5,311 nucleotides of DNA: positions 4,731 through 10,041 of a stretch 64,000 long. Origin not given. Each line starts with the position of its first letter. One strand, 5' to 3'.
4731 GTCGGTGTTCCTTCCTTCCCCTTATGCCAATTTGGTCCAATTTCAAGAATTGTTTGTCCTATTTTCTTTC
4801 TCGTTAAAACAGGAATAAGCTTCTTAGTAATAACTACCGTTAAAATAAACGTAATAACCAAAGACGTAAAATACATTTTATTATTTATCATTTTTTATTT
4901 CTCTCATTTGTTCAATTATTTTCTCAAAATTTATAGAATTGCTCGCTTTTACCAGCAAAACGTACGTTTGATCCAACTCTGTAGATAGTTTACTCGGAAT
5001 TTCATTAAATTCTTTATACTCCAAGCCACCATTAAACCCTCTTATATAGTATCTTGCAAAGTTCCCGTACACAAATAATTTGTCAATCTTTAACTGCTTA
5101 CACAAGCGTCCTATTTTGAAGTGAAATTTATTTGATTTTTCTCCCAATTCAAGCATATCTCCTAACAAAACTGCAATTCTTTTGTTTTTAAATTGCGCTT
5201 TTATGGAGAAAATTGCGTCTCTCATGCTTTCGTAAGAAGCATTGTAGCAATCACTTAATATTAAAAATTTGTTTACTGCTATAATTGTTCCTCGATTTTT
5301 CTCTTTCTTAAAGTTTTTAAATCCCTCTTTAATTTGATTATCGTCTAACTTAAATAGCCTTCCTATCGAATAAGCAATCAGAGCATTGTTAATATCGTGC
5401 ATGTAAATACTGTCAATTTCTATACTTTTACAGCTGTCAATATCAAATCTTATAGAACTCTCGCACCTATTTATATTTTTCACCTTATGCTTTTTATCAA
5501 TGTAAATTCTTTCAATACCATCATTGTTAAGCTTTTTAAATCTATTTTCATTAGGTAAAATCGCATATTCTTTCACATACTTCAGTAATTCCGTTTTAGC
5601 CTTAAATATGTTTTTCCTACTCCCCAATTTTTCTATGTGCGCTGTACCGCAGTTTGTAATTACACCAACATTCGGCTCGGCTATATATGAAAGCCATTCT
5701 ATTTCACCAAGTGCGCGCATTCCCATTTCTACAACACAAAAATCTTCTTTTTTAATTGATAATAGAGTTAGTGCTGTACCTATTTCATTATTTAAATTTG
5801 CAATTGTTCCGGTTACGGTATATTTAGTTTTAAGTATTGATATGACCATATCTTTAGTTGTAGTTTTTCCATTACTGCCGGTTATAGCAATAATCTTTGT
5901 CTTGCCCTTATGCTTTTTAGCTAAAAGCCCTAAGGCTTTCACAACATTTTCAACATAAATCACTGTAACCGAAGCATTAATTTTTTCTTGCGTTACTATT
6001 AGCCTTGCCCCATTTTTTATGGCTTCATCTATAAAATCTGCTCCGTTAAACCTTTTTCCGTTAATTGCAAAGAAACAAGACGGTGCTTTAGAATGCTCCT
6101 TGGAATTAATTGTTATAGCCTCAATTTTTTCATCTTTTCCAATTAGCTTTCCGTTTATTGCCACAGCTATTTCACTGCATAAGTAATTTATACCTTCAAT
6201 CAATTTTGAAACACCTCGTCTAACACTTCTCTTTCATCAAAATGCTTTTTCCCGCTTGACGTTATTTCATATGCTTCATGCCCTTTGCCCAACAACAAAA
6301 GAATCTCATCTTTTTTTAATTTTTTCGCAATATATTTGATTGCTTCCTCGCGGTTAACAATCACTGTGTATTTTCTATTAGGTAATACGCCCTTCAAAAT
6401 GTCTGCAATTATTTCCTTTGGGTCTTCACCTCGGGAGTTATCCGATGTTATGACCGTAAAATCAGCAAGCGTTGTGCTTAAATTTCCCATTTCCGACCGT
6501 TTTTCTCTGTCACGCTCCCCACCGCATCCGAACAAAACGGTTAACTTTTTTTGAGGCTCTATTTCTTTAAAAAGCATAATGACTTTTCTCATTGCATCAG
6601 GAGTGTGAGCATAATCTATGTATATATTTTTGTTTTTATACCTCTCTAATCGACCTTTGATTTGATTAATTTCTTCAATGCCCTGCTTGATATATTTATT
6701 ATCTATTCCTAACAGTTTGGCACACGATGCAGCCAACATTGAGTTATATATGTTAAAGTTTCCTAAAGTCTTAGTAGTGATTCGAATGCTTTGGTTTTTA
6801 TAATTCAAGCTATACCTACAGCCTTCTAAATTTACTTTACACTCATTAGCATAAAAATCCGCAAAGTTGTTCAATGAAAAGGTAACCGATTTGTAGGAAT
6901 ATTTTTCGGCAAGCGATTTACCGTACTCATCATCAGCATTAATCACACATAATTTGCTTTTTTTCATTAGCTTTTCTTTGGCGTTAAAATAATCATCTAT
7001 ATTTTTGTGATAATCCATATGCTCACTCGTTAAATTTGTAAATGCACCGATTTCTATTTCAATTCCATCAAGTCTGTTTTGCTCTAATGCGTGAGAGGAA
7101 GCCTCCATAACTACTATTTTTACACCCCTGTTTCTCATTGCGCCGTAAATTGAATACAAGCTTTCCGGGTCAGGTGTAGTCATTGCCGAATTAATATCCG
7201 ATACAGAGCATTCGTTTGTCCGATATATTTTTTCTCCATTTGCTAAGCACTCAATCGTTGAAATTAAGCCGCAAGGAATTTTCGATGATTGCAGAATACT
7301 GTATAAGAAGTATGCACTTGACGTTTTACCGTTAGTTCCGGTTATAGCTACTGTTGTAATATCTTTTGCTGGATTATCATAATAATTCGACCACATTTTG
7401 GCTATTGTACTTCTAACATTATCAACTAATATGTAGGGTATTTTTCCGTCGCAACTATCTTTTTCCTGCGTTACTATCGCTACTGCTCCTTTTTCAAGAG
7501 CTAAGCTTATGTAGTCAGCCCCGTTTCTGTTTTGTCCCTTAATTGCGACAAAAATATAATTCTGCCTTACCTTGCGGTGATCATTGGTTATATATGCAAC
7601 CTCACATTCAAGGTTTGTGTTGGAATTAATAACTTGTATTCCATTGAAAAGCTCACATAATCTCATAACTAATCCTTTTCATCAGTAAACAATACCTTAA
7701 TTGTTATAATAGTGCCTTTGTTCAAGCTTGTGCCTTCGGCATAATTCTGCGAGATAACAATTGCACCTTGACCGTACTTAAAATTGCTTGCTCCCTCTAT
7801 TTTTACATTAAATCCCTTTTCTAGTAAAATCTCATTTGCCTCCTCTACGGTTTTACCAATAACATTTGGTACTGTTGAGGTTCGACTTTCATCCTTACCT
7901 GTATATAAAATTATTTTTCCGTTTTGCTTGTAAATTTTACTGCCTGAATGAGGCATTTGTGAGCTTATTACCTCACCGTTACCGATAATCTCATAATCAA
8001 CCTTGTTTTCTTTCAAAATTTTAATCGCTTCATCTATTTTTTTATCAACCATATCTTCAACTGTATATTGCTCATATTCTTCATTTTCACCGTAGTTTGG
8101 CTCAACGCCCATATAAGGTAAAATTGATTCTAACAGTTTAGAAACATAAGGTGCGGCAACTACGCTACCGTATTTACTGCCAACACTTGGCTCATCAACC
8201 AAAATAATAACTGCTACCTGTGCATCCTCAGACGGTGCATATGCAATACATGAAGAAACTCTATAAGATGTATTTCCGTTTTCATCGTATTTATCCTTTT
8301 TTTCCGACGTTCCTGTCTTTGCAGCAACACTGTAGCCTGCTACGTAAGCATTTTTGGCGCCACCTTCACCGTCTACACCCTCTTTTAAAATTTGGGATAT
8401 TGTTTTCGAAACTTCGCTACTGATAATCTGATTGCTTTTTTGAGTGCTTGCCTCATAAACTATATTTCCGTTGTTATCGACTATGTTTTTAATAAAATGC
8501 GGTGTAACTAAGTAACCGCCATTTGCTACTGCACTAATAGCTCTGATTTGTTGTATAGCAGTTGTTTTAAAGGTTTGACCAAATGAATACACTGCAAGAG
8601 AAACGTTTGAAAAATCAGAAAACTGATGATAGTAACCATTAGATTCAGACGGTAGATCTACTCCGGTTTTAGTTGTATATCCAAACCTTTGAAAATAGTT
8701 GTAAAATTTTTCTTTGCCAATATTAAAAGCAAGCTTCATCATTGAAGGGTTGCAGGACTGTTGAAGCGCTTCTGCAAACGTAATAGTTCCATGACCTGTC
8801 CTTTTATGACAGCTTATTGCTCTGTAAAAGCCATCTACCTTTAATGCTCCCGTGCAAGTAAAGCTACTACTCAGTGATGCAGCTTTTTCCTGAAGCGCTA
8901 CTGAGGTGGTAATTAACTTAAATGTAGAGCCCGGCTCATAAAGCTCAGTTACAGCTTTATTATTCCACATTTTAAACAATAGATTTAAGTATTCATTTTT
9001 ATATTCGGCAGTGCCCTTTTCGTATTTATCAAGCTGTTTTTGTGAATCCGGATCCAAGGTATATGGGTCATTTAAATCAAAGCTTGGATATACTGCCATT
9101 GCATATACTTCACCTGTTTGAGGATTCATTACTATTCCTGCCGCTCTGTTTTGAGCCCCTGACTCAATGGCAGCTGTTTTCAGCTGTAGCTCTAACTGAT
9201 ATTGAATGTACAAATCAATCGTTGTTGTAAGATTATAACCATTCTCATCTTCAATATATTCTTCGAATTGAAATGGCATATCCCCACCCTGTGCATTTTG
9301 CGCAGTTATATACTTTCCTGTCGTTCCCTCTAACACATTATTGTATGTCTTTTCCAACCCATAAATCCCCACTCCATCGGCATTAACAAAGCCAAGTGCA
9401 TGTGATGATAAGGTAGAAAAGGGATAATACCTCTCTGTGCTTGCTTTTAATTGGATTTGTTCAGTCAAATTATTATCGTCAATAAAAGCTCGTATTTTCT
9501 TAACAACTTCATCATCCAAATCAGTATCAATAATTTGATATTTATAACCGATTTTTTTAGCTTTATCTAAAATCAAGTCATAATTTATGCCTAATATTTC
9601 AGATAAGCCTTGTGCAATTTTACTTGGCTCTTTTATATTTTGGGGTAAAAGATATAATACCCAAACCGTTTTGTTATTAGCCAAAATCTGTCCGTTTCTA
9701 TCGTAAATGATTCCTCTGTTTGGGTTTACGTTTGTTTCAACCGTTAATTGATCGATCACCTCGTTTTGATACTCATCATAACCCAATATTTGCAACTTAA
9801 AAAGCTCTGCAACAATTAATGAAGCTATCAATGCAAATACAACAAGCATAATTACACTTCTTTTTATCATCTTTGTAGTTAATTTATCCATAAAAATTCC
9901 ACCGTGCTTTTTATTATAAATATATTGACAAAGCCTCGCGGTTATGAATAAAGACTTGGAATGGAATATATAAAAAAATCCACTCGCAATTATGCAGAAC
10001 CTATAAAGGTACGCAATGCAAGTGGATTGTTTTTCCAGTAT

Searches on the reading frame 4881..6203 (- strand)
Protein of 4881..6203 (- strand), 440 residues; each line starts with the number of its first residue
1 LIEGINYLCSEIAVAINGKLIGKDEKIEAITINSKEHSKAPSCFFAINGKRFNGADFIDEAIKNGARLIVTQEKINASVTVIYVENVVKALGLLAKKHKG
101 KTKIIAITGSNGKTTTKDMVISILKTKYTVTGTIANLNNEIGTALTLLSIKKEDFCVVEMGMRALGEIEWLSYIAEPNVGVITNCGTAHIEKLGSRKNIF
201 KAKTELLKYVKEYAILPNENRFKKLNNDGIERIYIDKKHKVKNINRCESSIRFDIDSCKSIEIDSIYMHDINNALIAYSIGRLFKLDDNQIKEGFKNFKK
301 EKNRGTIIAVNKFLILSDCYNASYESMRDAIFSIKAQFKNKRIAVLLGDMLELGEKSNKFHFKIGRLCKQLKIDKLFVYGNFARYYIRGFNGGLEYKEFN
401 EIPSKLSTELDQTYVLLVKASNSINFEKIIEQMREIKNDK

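Call 51: search_protein_families(library=pfam, proteins=[window:4881-6203:-], max_evalue=0.00001)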
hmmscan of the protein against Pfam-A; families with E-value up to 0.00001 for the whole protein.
window:4881-6203:- (440 aa): 3 families
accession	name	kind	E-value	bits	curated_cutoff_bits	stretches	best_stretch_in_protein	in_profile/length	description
PF08245.18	Mur_ligase_M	-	7.3e-35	121.2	24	1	107-278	1-197/200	Mur ligase middle domain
PF02875.26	Mur_ligase_C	-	3.7e-11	44.4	28.4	1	305-390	3-91/127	Mur ligase, glutamate ligase domain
PF01225.30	Mur_ligase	-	5.9e-07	30.2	21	1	27-97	2-93/95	Mur ligase family, catalytic domain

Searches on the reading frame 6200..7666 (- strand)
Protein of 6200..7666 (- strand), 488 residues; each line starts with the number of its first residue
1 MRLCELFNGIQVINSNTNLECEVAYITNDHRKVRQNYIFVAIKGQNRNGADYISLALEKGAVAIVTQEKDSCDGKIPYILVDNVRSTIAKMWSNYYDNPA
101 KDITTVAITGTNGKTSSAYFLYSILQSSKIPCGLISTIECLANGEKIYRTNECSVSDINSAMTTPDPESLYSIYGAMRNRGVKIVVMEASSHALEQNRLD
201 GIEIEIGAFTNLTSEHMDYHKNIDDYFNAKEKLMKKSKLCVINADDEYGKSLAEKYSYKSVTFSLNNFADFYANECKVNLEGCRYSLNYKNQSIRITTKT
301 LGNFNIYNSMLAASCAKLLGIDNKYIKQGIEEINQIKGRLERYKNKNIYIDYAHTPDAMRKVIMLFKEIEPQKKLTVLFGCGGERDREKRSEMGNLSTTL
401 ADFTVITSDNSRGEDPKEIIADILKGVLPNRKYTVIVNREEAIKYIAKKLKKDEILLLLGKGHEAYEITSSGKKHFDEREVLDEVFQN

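Call 51: search_protein_families(library=pfam, proteins=[window:6200-7666:-], max_evalue=0.00001)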
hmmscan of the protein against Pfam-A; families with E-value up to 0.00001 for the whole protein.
window:6200-7666:- (488 aa): 2 families
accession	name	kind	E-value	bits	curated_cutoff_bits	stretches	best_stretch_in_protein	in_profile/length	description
PF08245.18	Mur_ligase_M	-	1.9e-48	165.5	24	1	108-315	1-199/200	Mur ligase middle domain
PF02875.26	Mur_ligase_C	-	2.7e-28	99.8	28.4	1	338-462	1-127/127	Mur ligase, glutamate ligase domain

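Call 60: find_related_loci(query=window:6200-7666:-, collection=genome_contigs, flank=500)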
Query window:6200-7666:- (488 aa) in genome_contigs; peptide patterns used: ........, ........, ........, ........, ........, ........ (x = any residue, [..] = any of these).
155 stretches matched a pattern; 43 encode a relative of the query (tblastn E <= 1e-3); 43 distinct loci.
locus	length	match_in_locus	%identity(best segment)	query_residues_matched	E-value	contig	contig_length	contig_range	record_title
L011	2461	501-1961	49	1-488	1e-158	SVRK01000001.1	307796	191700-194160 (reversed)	MAG: Oscillospiraceae bacterium isolate SIG641 NODE_55_length_307796_cov_4.235974, whole genome shotgun sequence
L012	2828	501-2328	52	1-488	7e-156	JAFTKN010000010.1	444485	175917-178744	MAG: Clostridia bacterium isolate RGIG3902 Roe_deer_Cecum-2__c595, whole genome shotgun sequence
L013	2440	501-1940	36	1-481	5e-101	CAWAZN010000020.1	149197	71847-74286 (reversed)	MAG: uncultured Acidobacteriota bacterium isolate MFD05513.bin.3.149 genome assembly, contig: contig_53240, whole genome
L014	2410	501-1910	36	15-488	4e-100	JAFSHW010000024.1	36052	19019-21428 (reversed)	MAG: Clostridia bacterium isolate RGIG3157 Goat_Rectum.Co__c2067196, whole genome shotgun sequence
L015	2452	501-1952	35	1-488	6e-99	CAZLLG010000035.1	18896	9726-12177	MAG TPA_asm: uncultured Eubacteriales bacterium isolate SRP167671_co1_161 genome assembly, contig: NODE_3373_length_1889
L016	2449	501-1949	35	1-481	3e-97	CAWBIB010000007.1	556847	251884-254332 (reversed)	MAG: uncultured Acidobacteriota bacterium isolate MFD04540.bin.1.29 genome assembly, contig: contig_5326, whole genome s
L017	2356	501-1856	39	18-482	2e-96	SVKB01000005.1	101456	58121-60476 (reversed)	MAG: Oscillospiraceae bacterium isolate SIG450 NODE_4989_length_101456_cov_7.143582, whole genome shotgun sequence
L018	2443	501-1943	38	1-487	6e-96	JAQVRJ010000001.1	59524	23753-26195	MAG: Clostridia bacterium isolate STF1_248 NODE_928_length_59524_cov_18.995791_Sandtown_F1, whole genome shotgun sequenc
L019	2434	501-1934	35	1-488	2e-95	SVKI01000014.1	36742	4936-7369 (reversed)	MAG: Oscillospiraceae bacterium isolate SIG457 NODE_24525_length_36742_cov_2.201803, whole genome shotgun sequence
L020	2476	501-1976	35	1-486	3e-95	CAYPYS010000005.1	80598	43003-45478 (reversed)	MAG TPA_asm: uncultured Planctomycetia bacterium isolate binchicken_co65_28 genome assembly, contig: NODE_1019_length_80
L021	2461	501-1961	35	1-486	2e-92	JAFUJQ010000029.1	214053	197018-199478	MAG: Bacteroidales bacterium isolate RGIG4555 Roe_deer_Rectum-2__c1305, whole genome shotgun sequence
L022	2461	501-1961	35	1-486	8e-92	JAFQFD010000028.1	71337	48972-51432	MAG: Bacteroidales bacterium isolate RGIG1763 Goat_Cecum-3__c330876, whole genome shotgun sequence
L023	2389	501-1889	35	1-488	4e-91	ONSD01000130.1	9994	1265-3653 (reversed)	uncultured Bacteroidales bacterium isolate RUG583 genome assembly, contig: k87_44050317, whole genome shotgun sequence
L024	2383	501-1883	35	1-486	3e-90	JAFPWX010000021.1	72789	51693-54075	MAG: Bacteroidales bacterium isolate RGIG1549 Goat_Abomasum-5__c691848, whole genome shotgun sequence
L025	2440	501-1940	36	1-488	3e-90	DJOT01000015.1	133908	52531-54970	MAG TPA_asm: Bacteroidales bacterium UBA6431 UBA6431_contig_318, whole genome shotgun sequence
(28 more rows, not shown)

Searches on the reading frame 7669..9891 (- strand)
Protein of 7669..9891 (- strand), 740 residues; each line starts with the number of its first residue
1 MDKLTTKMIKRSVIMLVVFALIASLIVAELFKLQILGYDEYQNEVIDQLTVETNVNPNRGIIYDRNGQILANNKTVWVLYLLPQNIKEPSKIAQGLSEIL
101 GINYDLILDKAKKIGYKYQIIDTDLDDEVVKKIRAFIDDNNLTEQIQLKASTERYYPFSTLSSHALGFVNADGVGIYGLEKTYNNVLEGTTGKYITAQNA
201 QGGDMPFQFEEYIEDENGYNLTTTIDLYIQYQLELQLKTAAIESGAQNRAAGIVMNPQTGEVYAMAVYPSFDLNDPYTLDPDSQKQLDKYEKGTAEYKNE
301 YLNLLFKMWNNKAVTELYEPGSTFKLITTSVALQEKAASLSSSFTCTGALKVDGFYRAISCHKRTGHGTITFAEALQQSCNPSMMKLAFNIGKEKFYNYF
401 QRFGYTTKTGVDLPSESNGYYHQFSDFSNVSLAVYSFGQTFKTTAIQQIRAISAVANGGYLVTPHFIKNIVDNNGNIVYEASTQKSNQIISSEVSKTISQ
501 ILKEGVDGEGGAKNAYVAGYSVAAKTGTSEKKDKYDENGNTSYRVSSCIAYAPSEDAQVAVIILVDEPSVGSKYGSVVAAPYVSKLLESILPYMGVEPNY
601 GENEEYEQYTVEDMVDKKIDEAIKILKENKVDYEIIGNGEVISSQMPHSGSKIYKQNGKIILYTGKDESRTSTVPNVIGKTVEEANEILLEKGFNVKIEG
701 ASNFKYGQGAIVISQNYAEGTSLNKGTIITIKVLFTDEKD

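Call 51: search_protein_families(library=pfam, proteins=[window:7669-9891:-], max_evalue=0.00001)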
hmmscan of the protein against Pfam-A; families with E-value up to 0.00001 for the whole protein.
window:7669-9891:- (740 aa): 3 families
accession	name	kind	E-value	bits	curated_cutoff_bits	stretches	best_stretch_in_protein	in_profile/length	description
PF00905.27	Transpeptidase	-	1.2e-69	235.2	22.1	1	252-588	3-299/299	Penicillin binding protein transpeptidase domain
PF03793.24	PASTA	-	4.1e-23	81.5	23.2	2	673-733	2-62/64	PASTA domain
PF03717.20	PBP_dimer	-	1.5e-20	74.8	24.4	1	55-202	2-173/180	Penicillin-binding Protein dimerisation domain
